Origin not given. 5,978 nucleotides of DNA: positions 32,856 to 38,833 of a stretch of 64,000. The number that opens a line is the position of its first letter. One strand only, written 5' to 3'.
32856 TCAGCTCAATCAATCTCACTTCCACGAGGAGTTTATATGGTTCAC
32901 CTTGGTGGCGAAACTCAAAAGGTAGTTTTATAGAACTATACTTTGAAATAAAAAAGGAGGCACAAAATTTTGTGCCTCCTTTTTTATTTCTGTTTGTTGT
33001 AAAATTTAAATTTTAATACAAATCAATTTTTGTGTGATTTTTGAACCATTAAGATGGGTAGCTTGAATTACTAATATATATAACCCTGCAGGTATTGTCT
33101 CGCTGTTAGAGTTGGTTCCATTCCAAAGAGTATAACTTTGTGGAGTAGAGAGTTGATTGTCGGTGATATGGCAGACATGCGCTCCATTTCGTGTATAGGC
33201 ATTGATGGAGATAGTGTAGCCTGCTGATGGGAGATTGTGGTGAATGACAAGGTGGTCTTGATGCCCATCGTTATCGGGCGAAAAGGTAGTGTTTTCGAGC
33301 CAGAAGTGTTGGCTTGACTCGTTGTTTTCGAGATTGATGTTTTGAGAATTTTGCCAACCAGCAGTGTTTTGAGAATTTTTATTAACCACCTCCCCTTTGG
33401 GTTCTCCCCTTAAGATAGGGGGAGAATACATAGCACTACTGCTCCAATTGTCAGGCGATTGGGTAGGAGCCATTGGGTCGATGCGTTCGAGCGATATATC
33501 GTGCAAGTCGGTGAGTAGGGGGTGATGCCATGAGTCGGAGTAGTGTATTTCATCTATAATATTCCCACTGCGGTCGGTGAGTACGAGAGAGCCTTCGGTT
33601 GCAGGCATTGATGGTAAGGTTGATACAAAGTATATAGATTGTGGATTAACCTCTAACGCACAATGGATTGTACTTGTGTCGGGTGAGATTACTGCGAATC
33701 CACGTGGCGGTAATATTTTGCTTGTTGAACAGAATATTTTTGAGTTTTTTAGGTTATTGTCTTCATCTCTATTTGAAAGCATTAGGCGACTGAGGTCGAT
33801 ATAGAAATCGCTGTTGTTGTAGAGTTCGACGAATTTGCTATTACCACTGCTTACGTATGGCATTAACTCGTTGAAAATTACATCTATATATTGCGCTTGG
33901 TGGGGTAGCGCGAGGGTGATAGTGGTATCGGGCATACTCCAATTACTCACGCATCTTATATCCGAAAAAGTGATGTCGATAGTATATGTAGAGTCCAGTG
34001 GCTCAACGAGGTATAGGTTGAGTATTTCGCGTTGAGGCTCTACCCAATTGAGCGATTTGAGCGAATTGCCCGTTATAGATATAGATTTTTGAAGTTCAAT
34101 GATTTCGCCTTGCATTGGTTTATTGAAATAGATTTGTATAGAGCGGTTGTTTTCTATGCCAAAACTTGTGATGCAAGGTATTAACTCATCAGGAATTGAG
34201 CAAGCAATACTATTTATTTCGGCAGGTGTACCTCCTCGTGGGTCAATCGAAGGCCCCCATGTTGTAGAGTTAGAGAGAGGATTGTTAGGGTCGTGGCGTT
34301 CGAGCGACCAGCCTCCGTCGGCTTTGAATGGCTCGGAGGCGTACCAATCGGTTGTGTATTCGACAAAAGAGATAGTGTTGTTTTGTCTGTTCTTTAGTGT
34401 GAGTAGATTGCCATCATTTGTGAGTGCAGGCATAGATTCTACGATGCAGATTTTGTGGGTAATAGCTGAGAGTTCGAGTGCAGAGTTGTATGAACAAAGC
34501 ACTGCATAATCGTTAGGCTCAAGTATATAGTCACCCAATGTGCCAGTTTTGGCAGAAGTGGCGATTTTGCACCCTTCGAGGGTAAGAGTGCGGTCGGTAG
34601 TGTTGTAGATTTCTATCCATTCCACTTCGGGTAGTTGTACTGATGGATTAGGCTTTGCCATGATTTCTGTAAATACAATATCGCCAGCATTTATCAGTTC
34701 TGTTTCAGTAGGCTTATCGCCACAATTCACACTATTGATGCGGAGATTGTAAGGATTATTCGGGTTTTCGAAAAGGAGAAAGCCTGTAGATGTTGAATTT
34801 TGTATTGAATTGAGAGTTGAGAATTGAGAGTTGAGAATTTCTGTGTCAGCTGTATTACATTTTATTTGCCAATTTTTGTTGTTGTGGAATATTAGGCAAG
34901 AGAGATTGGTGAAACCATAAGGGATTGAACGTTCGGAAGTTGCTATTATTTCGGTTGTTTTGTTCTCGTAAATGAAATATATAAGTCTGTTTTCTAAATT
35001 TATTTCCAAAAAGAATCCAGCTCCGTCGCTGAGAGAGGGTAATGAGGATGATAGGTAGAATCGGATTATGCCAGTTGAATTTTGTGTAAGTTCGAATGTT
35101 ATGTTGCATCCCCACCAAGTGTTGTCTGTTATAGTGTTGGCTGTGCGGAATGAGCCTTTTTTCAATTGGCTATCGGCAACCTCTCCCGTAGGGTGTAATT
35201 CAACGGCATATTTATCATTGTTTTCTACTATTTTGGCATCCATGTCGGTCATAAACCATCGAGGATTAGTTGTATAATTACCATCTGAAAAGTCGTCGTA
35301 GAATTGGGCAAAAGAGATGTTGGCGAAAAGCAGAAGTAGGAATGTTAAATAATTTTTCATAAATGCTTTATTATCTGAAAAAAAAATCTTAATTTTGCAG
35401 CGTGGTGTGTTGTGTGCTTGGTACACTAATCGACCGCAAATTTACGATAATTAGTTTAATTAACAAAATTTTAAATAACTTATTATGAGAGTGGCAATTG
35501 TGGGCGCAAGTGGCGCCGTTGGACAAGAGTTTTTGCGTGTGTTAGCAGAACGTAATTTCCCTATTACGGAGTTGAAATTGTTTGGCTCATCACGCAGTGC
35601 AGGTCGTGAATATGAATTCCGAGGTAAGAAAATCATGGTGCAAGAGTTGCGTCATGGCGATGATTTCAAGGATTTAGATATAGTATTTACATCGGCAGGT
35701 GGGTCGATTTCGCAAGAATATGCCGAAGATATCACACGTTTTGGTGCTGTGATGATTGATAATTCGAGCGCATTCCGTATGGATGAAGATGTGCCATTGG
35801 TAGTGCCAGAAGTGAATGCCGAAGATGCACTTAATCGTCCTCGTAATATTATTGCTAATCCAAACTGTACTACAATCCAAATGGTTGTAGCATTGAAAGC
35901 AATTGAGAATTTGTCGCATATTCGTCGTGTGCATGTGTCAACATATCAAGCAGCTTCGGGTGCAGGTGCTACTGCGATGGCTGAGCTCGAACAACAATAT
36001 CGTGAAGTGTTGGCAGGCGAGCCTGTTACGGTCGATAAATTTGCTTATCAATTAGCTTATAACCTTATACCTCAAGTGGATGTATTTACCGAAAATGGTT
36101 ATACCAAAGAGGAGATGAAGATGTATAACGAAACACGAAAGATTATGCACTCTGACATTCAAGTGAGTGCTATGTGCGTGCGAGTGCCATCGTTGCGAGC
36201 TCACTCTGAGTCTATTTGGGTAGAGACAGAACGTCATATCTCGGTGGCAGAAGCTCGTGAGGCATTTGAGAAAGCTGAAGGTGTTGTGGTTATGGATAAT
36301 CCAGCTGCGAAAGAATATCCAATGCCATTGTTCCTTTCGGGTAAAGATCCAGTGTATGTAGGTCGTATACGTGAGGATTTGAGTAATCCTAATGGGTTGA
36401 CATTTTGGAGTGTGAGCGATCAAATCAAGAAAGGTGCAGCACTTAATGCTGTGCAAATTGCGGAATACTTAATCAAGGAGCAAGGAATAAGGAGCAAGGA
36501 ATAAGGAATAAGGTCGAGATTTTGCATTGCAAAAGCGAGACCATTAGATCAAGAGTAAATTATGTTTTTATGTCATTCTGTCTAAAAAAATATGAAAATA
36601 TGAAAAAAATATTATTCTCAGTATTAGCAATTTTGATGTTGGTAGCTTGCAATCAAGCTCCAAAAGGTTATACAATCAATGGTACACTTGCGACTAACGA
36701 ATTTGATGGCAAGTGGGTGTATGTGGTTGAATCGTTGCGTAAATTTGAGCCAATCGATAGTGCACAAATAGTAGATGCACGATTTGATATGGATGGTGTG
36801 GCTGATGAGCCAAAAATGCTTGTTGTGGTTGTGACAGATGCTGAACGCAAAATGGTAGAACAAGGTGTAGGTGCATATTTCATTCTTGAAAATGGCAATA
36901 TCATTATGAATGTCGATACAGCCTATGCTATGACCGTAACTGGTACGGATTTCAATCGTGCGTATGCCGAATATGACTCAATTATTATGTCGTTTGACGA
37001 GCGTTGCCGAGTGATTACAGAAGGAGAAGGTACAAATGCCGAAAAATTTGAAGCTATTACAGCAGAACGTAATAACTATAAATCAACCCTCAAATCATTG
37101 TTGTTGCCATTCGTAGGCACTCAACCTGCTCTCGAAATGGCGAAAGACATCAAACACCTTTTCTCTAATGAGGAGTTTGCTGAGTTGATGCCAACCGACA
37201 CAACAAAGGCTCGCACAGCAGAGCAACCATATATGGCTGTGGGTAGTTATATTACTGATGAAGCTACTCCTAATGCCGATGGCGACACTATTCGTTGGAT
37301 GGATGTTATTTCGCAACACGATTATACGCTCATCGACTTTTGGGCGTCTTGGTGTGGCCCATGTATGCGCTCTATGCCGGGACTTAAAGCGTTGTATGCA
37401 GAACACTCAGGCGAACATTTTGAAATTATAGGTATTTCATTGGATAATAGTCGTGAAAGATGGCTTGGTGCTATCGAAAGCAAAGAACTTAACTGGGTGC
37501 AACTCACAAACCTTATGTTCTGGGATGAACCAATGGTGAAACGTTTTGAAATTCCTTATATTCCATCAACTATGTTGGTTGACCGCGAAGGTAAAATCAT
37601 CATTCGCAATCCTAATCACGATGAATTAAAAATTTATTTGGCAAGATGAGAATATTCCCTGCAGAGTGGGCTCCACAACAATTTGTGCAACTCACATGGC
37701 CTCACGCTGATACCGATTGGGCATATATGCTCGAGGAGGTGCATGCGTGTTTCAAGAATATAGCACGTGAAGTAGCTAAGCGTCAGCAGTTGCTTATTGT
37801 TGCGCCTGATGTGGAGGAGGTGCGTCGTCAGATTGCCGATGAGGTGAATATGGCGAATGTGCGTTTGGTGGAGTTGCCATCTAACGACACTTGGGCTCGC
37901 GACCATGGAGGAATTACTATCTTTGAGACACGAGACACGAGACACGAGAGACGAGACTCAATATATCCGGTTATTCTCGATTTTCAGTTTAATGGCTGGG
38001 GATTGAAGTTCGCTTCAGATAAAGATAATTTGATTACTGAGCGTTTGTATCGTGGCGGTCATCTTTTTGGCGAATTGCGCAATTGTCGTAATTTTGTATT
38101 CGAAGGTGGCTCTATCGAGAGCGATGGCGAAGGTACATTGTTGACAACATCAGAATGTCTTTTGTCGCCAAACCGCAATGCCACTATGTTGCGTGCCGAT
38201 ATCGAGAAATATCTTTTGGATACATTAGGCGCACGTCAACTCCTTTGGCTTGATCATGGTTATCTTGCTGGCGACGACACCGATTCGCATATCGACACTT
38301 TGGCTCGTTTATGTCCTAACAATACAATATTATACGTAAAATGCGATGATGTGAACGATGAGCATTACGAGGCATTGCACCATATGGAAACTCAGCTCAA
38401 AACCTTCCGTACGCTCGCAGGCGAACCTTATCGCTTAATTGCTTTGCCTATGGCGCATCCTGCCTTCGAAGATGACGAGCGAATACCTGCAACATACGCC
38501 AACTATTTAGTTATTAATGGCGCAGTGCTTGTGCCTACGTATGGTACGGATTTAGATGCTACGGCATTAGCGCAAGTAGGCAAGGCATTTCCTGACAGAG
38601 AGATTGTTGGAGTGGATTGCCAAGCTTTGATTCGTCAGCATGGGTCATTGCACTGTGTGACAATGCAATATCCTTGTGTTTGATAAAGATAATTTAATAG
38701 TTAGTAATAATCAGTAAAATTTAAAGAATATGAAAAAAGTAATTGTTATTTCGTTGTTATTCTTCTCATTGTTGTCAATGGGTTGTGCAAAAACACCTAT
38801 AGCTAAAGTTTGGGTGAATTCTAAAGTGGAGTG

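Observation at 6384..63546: Intergenic DNA is built almost entirely from phase-locked tandem heptanucleotide arrays of at least eight families (STRR-like architecture in a Bacteroidota genome)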

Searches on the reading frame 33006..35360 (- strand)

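Call 59: search_protein_families(library=pfam, proteins=[window:33006-35360:-])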
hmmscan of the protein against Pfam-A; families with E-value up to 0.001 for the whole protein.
window:33006-35360:- (784 aa): 2 families
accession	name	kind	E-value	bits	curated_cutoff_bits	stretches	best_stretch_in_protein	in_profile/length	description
PF00932.25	LTD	-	4.5e-24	85.4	34.3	2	225-336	5-108/109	Lamin Tail Domain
PF13585.12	CHU_C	-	1e-07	32.4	27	1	690-770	5-75/86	CHU_C Type IX secretion signal domain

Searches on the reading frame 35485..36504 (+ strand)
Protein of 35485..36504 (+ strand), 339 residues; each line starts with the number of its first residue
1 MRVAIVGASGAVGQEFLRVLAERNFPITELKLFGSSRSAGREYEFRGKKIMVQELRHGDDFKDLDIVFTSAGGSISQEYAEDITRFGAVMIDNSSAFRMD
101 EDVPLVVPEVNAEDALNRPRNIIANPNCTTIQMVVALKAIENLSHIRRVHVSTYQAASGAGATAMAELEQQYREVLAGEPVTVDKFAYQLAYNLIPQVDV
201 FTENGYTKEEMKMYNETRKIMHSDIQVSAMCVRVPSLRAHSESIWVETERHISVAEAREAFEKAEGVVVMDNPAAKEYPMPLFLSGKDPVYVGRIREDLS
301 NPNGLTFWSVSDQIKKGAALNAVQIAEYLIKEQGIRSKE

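Call 59: search_protein_families(library=pfam, proteins=[window:35485-36504:+])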
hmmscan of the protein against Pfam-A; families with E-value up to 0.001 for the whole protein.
window:35485-36504:+ (339 aa): 3 families
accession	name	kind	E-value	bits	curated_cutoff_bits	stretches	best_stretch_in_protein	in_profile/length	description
PF02774.23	Semialdhyde_dhC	-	7.9e-54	183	26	1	138-314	2-182/184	Semialdehyde dehydrogenase, dimerisation domain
PF01118.30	Semialdhyde_dh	-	3.5e-36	124.7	26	1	2-115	1-118/121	Semialdehyde dehydrogenase, NAD binding domain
PF00056.29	Ldh_1_N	-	0.00091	19.7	27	0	1-72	1-78/141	lactate/malate dehydrogenase, NAD binding domain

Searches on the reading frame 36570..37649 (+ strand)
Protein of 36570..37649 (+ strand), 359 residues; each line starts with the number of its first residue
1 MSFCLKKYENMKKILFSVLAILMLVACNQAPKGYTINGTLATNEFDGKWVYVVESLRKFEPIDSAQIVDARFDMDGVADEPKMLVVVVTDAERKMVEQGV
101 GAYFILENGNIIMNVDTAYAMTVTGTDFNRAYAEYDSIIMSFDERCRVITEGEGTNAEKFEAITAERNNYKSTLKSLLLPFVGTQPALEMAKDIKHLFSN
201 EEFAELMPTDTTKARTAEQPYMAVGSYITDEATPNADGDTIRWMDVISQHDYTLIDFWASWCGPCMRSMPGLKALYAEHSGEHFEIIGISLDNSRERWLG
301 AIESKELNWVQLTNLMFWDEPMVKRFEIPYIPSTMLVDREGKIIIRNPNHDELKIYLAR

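Call 59: search_protein_families(library=pfam, proteins=[window:36570-37649:+])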
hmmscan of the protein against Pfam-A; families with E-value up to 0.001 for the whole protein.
window:36570-37649:+ (359 aa): 5 families
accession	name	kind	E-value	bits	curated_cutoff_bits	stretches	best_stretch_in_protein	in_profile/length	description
PF13905.12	Thioredoxin_8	-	6.1e-17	62.2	27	1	251-343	2-94/94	Thioredoxin-like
PF14289.11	DUF4369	-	3.2e-16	60.1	25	1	34-132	1-91/91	Domain of unknown function (DUF4369)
PF00578.27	AhpC-TSA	-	7.4e-12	45.7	26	1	227-343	4-121/124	AhpC/TSA family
PF08534.16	Redoxin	-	2e-10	41.1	26.6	1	228-346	6-131/148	Redoxin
PF00085.26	Thioredoxin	-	8.2e-08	32.6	23.5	1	244-294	11-61/103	Thioredoxin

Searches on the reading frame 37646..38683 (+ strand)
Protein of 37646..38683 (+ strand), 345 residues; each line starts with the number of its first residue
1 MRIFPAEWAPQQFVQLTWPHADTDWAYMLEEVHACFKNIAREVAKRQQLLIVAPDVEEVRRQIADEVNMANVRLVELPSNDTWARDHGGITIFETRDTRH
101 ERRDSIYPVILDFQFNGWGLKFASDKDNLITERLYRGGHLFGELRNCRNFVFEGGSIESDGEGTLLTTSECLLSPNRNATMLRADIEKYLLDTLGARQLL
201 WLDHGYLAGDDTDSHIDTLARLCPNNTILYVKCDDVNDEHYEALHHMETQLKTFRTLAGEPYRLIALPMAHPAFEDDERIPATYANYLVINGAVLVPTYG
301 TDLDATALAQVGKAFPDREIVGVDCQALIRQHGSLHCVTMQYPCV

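Call 36: search_solved_structures(query=window:37646-38683:+, show_alignments=2)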
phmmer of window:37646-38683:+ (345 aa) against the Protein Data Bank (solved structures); distinct sequences matched with E-value up to 0.001: 15.
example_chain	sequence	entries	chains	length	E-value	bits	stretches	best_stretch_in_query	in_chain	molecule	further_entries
1zbr_A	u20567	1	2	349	1.7e-117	395.3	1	2-343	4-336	conserved hypothetical protein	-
3hvm_A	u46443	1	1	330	6.9e-86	291.3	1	5-341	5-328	AGMATINE DEIMINASE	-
2cmu_A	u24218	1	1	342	8.4e-86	291.1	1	6-341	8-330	PUTATIVE PEPTIDYL-ARGININE DEIMINASE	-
6b10_A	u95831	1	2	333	5.8e-73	248.8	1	6-338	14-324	Putative peptidyl-arginine deiminase family protein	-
1xkn_A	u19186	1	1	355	6.1e-72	245.5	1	4-344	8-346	putative peptidyl-arginine deiminase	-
6b2w_A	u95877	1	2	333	9.4e-72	244.9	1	6-337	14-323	Putative peptidyl-arginine deiminase family protein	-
6nib_A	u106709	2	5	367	5.4e-45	156.8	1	4-345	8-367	Porphyromonas-type peptidyl-arginine deiminase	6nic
2jer_A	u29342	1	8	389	8.3e-43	149.7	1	4-343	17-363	AGMATINE DEIMINASE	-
2ewo_A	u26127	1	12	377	2.7e-41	144.7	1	4-344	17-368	Putative agmatine deiminase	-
1vkp_A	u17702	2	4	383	3.2e-40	141.2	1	4-344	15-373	AGMATINE IMINOHYDROLASE | Agmatine deiminase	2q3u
3h7c_X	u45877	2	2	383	3.2e-40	141.2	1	4-344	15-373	Agmatine deiminase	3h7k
4yt9_A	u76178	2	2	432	9.6e-05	24.5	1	40-339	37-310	Peptidylarginine deiminase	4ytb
5ak7_A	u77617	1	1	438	0.0001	24.4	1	40-339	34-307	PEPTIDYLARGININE DEIMINASE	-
4ytg_A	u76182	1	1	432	0.00027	23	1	40-324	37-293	Peptidylarginine deiminase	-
5ak8_A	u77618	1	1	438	0.00029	22.9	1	40-324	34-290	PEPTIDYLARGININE DEIMINASE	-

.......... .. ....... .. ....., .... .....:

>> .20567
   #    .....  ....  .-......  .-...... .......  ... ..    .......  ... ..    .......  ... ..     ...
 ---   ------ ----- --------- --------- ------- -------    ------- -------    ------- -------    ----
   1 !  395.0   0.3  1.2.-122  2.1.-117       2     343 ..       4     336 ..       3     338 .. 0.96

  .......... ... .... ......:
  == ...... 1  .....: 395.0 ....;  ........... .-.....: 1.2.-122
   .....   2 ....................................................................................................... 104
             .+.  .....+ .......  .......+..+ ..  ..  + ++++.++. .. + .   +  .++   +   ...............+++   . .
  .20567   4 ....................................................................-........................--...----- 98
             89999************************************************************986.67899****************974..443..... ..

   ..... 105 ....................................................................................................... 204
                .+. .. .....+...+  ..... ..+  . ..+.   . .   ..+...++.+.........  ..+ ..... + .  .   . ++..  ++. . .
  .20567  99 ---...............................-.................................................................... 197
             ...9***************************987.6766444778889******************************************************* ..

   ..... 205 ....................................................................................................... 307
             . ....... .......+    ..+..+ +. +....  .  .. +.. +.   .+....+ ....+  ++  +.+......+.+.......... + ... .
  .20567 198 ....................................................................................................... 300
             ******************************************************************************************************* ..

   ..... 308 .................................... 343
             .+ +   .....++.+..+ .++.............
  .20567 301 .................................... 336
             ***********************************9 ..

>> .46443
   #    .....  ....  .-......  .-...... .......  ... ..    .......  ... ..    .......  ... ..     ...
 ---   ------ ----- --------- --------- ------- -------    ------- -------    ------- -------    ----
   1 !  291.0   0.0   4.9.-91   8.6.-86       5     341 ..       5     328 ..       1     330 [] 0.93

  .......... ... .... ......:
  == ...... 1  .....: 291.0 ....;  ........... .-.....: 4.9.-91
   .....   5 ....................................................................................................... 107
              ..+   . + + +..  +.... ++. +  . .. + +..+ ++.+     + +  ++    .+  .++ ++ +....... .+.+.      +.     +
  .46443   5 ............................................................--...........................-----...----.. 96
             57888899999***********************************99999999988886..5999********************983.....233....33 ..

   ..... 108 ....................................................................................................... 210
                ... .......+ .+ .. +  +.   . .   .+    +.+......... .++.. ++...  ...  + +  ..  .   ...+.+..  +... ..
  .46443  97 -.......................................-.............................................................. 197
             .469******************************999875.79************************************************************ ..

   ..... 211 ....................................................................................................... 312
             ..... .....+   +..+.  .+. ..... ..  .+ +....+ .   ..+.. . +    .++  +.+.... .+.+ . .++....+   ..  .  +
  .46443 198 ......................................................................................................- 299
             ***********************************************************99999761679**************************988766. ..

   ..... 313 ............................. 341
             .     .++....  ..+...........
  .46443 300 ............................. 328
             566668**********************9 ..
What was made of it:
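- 37925..37957 (+): GAGACAC x4.7 in frame inside agmatine deiminase (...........). An insertion of about 8 residues relative to PDB 1zbr (call 36).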
